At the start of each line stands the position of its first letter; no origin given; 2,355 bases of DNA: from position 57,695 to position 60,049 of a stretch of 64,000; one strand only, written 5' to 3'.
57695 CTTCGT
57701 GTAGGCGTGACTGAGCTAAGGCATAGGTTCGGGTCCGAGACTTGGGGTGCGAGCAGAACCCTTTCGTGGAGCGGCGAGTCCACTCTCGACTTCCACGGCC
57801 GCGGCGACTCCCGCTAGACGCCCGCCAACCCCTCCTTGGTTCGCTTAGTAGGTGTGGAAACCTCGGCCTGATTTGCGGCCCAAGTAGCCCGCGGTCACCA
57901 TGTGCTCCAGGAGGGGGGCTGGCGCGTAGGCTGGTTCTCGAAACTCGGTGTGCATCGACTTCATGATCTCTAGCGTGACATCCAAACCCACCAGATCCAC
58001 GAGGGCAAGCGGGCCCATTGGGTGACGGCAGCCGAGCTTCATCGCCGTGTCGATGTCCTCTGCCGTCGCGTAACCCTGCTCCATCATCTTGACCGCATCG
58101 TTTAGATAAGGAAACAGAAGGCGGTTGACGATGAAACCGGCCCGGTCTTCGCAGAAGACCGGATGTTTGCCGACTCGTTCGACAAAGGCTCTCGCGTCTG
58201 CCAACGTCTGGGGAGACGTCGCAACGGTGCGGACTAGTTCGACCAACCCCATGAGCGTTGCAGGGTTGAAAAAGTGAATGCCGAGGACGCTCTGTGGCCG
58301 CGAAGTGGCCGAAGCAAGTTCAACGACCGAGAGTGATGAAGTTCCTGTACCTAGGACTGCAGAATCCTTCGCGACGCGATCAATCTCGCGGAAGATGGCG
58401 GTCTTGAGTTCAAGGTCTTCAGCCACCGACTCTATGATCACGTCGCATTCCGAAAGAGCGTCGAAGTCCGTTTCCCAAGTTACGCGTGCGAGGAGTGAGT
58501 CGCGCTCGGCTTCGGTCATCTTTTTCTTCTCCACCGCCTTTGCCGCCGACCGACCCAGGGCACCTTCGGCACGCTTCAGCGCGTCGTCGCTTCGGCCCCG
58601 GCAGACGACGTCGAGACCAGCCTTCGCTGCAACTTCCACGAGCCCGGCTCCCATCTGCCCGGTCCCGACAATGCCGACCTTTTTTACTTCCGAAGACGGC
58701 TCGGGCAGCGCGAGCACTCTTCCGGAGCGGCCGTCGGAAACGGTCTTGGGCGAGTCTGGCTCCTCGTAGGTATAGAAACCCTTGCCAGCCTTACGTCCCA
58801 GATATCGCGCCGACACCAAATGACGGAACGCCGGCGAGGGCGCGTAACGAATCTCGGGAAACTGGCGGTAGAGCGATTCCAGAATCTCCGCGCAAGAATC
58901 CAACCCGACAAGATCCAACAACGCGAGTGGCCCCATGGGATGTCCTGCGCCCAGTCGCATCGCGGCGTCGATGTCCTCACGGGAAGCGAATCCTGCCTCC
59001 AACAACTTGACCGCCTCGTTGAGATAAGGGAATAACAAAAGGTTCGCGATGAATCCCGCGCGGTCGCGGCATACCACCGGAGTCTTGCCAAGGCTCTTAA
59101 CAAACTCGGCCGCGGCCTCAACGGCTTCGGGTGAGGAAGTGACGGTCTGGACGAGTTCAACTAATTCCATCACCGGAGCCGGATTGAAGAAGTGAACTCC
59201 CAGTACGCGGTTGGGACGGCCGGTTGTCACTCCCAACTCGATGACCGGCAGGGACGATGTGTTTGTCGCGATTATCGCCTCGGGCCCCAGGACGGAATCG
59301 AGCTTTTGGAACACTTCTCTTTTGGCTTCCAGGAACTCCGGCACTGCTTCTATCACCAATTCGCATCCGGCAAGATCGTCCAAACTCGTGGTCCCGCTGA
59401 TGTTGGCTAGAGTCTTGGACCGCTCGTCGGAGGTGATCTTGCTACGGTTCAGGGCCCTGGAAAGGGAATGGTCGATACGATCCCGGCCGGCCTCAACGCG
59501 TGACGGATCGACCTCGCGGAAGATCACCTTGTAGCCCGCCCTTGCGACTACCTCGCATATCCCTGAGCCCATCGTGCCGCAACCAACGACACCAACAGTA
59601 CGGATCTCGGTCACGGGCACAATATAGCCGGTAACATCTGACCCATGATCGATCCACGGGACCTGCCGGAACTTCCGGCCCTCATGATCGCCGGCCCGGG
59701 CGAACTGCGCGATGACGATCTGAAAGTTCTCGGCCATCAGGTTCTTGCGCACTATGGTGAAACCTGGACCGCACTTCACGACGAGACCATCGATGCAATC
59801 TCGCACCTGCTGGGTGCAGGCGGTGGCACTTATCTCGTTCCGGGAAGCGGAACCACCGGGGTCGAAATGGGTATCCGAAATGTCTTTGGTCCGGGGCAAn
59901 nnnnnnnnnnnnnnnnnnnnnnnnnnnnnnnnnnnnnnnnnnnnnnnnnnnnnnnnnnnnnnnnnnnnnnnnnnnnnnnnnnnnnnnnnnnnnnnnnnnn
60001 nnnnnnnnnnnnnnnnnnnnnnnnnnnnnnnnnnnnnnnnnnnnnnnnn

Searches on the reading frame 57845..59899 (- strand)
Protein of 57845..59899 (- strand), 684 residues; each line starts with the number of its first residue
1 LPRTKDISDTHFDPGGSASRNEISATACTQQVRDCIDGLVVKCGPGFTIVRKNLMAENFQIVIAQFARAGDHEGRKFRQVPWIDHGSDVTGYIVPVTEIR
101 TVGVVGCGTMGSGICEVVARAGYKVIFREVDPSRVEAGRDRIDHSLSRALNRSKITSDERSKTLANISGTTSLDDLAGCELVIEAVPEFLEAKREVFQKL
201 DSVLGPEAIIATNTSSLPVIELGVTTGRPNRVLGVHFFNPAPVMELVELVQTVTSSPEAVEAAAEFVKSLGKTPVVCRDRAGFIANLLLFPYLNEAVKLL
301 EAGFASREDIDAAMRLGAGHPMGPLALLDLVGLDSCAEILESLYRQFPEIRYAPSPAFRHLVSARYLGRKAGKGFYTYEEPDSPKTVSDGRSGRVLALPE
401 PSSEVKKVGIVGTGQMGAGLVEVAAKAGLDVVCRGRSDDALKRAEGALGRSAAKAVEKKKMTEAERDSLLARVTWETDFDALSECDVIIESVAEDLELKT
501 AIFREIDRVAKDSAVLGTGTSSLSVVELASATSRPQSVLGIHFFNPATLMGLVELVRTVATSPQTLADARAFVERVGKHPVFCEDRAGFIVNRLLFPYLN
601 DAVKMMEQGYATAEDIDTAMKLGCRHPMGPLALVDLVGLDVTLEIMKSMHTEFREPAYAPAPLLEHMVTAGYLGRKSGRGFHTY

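Call 8: search_protein_families(library=pfam, proteins=[window:57845-59899:-])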
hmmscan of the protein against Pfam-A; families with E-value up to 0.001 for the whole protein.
window:57845-59899:- (684 aa): 8 families
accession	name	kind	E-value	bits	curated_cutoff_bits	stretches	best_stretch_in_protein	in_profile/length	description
PF02737.24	3HCDH_N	-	4.8e-121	401.7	22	2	101-279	1-179/180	3-hydroxyacyl-CoA dehydrogenase, NAD binding domain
PF00725.27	3HCDH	-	6.8e-71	235.3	22.1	2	588-684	1-97/97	3-hydroxyacyl-CoA dehydrogenase, C-terminal domain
PF03807.23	F420_oxidored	-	2.9e-10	41.1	21.6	1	407-476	1-70/94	NADP oxidoreductase coenzyme F420-dependent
PF03446.21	NAD_binding_2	-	4.6e-10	40.2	21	1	407-526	1-100/161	NAD binding domain of 6-phosphogluconate dehydrogenase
PF02826.25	2-Hacid_dh_C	-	8.2e-08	32.3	25.1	0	97-155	34-94/178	D-isomer specific 2-hydroxyacid dehydrogenase, NAD binding domain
PF22660.2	RS_preATP-grasp-like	-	5.9e-05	23.8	27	0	406-439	2-35/98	Ribonucleotide synthetase preATP-grasp domain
PF03721.20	UDPG_MGDP_dh_N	-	7.6e-05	22.8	27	0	407-492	2-84/187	UDP-glucose/GDP-mannose dehydrogenase family, NAD binding domain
PF02558.23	ApbA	-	0.00035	20.7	22.2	0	102-209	1-95/150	Ketopantoate reductase PanE/ApbA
